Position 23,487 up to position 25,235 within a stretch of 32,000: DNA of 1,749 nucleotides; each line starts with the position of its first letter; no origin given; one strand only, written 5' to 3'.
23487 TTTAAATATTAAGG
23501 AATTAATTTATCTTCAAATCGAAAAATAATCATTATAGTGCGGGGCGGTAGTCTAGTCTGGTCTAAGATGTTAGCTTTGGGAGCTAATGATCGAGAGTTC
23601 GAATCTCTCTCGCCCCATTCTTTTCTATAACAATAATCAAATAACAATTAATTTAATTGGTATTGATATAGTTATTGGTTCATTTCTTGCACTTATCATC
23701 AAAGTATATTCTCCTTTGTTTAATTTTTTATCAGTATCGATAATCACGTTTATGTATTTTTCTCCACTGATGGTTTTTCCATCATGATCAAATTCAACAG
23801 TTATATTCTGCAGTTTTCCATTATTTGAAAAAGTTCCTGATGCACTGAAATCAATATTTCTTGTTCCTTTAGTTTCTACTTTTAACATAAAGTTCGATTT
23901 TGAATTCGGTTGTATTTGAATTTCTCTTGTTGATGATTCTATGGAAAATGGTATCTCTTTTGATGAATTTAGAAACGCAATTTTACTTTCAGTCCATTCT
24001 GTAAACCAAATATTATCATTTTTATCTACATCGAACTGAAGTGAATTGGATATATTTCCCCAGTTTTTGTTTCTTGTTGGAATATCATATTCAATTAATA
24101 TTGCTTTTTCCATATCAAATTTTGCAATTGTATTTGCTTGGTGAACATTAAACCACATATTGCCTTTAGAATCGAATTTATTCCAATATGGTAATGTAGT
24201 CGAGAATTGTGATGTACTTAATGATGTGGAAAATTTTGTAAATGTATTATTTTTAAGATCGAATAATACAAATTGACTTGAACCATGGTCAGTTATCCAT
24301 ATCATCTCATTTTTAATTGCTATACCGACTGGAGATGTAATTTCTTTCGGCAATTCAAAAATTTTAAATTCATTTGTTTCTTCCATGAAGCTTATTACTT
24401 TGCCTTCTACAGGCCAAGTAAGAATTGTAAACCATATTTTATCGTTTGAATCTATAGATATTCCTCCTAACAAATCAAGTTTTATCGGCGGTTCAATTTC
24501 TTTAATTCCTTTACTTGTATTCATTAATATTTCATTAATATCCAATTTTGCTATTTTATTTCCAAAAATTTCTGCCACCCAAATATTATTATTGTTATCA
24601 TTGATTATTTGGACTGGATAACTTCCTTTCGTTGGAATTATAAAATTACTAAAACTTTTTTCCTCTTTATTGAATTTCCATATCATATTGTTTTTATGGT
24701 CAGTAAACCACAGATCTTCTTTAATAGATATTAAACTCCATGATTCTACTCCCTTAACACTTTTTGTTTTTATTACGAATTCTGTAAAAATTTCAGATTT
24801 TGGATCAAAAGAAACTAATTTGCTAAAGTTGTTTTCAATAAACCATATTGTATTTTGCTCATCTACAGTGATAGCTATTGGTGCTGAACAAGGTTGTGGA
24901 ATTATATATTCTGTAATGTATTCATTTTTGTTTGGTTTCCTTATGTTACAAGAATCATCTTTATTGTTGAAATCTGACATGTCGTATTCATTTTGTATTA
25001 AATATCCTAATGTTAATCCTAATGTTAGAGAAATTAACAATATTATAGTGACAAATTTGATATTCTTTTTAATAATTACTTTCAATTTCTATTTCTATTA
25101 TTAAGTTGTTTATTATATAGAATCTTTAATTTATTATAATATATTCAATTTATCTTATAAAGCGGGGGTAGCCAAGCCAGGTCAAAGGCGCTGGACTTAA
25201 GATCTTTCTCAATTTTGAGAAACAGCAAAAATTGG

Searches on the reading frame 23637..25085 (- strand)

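Call 7: search_protein_families(library=pfam, proteins=[window:23637-25085:-], max_evalue=0.1)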
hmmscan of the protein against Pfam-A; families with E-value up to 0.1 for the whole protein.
window:23637-25085:- (482 aa): 4 families
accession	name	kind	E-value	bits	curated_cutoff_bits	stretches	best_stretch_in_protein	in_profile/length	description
PF24684.1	Vgb_lyase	-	2.7e-29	102.3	50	2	57-341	3-266/290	Virginiamycin B lyase family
PF08450.18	SGL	-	7.2e-07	29.5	26.3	0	208-253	188-231/246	SMP-30/Gluconolactonase/LRE-like region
PF07494.17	Reg_prop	-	0.00022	21.5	20.4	0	158-171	8-21/24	Two component regulator propeller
PF01436.27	NHL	-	0.047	14.2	20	0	251-271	3-24/28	NHL repeat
